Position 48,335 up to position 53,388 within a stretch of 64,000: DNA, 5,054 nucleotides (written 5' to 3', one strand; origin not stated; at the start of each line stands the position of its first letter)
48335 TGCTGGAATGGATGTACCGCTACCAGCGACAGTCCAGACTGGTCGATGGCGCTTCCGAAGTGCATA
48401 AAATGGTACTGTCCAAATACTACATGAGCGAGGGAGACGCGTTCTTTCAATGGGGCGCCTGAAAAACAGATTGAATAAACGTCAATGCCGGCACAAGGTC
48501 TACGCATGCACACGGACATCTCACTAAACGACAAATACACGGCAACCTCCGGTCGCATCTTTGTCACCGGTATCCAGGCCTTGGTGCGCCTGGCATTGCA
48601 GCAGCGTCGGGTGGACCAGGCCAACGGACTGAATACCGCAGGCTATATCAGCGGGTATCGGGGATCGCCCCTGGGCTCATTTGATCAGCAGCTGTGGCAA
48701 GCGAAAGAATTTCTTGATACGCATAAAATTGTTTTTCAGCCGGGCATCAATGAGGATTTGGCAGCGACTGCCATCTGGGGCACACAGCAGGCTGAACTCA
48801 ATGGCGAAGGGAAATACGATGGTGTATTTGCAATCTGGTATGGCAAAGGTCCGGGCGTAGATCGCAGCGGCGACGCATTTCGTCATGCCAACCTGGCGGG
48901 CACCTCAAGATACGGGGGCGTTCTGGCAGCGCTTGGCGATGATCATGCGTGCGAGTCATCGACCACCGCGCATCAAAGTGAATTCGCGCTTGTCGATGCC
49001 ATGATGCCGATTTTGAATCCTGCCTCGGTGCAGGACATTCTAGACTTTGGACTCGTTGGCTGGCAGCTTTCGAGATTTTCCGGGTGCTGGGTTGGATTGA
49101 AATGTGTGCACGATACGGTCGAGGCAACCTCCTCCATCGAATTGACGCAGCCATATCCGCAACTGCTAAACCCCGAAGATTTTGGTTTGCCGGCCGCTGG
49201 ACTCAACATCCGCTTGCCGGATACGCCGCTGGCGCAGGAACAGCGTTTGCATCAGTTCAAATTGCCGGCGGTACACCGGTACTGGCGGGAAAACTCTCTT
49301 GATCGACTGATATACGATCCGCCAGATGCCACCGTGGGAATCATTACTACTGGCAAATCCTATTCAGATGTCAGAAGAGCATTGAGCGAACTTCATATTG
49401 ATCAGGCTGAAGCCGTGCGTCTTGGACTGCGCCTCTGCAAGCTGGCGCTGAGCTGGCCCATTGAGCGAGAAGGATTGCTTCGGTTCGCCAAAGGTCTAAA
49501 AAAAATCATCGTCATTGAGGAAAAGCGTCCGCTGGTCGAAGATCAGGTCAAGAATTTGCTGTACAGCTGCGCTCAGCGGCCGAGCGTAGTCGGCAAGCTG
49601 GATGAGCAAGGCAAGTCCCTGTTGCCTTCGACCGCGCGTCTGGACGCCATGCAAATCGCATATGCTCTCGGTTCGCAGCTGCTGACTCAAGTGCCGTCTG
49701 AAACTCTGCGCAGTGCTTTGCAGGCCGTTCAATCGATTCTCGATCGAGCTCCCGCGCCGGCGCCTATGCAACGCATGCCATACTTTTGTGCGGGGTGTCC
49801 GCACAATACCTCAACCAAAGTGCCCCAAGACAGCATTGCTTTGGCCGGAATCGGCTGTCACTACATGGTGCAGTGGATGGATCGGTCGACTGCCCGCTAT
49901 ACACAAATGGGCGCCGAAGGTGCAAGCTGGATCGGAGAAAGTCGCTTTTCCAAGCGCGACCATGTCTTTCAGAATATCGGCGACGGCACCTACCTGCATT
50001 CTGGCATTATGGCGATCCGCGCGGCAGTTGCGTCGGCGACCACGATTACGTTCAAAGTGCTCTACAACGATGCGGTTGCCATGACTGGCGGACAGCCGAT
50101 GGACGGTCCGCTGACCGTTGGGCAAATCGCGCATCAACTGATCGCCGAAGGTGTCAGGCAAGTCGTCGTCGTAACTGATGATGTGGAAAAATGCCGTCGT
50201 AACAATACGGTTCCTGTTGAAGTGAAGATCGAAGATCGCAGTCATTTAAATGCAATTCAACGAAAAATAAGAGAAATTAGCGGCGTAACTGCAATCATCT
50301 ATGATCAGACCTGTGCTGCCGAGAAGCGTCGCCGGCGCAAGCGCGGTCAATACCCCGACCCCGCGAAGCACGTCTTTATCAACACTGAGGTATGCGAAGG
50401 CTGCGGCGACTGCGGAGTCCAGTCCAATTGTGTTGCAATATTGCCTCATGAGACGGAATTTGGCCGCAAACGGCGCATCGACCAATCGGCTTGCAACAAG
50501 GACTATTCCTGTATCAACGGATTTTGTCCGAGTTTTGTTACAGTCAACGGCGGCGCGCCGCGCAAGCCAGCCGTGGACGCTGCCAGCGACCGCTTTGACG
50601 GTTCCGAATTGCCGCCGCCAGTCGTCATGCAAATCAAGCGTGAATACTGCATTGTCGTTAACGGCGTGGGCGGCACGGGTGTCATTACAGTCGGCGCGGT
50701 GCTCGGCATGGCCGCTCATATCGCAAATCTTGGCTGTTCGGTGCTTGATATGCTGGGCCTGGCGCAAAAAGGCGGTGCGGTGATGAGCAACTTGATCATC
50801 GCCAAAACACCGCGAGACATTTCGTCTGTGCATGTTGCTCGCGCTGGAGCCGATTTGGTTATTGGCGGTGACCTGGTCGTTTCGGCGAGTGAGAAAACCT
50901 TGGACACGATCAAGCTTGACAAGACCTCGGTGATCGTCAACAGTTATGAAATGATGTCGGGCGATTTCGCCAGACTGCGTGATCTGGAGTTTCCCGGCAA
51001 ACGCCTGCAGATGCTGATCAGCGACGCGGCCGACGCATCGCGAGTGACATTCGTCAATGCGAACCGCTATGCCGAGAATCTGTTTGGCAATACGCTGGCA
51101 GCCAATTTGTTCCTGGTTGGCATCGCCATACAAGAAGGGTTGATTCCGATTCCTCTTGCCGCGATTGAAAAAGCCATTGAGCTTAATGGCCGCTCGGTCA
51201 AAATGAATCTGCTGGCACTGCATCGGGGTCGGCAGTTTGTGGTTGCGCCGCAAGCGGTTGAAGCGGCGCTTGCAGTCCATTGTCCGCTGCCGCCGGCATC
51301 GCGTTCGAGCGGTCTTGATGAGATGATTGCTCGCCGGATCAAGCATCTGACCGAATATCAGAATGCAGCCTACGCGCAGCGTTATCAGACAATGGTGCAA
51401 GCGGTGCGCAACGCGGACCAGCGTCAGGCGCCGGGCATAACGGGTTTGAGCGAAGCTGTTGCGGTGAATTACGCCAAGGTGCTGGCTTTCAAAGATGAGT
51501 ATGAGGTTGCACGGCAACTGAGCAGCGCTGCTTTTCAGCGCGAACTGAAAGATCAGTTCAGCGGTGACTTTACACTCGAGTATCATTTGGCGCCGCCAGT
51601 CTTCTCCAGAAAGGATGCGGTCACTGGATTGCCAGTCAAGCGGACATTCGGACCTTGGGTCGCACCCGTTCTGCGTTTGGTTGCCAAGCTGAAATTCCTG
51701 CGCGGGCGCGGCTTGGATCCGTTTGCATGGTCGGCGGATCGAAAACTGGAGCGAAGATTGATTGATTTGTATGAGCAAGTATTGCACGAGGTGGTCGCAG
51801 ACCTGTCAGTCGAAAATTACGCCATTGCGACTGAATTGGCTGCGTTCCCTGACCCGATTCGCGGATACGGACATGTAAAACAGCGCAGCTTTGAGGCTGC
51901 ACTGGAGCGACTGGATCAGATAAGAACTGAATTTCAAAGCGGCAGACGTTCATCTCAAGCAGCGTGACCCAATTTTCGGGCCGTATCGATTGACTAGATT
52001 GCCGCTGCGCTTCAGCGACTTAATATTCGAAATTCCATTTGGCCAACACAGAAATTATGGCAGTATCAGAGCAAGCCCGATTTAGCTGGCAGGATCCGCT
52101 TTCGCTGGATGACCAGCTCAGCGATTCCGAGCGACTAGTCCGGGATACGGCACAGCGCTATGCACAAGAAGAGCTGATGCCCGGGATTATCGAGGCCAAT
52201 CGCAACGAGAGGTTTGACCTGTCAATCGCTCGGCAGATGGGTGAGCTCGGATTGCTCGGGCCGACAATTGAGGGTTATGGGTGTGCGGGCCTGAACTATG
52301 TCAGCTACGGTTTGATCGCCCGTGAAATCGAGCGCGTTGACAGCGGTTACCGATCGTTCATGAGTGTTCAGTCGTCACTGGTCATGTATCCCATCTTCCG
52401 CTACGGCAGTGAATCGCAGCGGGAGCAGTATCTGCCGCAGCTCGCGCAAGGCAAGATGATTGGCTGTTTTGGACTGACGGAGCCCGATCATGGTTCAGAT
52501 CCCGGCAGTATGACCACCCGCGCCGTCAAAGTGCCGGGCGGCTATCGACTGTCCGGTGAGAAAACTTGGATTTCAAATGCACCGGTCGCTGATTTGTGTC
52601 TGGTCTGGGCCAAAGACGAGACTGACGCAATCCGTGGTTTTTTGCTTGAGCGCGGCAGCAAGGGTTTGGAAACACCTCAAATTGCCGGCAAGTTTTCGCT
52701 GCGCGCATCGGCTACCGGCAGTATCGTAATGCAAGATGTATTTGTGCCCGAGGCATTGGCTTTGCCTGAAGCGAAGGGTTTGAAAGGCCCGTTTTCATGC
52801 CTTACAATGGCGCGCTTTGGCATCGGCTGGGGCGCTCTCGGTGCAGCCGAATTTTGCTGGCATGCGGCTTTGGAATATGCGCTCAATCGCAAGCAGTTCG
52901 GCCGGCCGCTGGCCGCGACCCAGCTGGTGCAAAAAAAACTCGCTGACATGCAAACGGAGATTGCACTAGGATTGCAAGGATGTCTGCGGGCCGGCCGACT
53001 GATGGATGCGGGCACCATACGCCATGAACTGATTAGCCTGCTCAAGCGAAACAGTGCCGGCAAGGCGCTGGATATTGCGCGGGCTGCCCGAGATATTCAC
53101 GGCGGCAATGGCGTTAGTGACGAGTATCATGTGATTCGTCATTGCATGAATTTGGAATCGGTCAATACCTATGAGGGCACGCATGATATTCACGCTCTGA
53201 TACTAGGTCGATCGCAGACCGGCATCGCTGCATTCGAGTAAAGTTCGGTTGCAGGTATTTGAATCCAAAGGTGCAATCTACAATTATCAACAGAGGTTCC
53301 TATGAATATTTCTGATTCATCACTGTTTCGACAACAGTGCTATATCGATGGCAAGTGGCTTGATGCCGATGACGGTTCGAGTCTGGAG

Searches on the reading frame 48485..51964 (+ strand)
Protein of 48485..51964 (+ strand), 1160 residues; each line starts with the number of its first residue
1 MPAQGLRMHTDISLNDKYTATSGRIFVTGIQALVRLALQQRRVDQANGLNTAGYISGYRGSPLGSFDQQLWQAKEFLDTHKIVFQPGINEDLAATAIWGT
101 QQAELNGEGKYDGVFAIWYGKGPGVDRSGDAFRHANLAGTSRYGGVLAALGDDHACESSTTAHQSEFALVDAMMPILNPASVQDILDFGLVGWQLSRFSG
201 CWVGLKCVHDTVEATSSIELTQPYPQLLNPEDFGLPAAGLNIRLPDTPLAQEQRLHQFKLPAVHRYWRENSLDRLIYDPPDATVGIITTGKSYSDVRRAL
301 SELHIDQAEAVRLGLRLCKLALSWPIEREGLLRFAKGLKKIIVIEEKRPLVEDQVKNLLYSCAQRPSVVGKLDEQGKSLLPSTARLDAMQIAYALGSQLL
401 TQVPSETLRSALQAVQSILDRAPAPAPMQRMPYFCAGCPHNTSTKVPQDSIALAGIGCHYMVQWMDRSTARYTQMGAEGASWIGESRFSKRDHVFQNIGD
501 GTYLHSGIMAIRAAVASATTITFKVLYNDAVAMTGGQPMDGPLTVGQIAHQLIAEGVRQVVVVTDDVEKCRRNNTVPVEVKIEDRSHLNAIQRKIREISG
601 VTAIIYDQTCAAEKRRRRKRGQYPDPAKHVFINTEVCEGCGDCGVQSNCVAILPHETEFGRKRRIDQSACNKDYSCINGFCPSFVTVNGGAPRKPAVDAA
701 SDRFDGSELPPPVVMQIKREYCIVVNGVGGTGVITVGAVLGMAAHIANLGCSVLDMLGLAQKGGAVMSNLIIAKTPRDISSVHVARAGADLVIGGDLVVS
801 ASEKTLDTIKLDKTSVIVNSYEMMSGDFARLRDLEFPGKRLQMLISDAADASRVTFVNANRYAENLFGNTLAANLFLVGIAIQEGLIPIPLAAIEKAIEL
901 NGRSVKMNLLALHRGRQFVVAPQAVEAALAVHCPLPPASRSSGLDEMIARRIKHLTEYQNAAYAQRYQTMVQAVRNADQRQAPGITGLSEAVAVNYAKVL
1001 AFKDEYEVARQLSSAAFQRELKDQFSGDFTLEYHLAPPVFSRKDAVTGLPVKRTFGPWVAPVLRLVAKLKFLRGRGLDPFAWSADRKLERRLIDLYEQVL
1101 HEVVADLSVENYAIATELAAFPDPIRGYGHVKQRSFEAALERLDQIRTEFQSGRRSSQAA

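Call 11: search_protein_families(library=pfam, proteins=[window:48485-51964:+], max_evalue=0.001)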
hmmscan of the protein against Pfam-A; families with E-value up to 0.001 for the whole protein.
window:48485-51964:+ (1160 aa): 3 families
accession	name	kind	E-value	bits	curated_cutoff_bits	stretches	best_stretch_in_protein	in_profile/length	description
PF20169.3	DUF6537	-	2.2e-63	214.2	27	1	944-1144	1-202/203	Family of unknown function (DUF6537)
PF01558.24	POR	-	1.2e-17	65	27.4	1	729-917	1-173/173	Pyruvate ferredoxin/flavodoxin oxidoreductase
PF02775.26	TPP_enzyme_C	-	1.9e-06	28.2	21.9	1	455-539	1-93/151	Thiamine pyrophosphate enzyme, C-terminal TPP binding domain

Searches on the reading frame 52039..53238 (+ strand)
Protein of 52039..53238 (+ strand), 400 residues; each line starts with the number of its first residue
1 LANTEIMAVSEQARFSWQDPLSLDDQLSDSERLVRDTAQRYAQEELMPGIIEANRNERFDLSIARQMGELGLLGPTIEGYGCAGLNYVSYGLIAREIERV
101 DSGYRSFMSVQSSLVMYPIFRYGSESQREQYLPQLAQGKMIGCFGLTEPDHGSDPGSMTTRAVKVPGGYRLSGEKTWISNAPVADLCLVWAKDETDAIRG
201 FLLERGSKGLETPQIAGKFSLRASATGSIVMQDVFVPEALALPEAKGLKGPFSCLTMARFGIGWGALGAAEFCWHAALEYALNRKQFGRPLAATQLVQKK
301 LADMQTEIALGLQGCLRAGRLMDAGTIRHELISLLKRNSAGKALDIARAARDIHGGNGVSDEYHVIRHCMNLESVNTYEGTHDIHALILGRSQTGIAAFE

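Call 11: search_protein_families(library=pfam, proteins=[window:52039-53238:+], max_evalue=0.001)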
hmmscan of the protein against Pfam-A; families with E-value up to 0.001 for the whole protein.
window:52039-53238:+ (400 aa): 4 families
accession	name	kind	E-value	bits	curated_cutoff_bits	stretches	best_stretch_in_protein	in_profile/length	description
PF02771.21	Acyl-CoA_dh_N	-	2e-33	115.6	22.9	1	29-139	2-113/113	Acyl-CoA dehydrogenase, N-terminal domain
PF00441.29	Acyl-CoA_dh_1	-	2.5e-30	106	22.4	1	246-392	2-148/150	Acyl-CoA dehydrogenase, C-terminal domain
PF02770.24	Acyl-CoA_dh_M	-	4.3e-21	75.3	33.3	1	143-234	1-97/97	Acyl-CoA dehydrogenase, middle domain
PF08028.16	Acyl-CoA_dh_2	-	3.1e-07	31.2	22.7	1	262-381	3-132/134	Acyl-CoA dehydrogenase, C-terminal domain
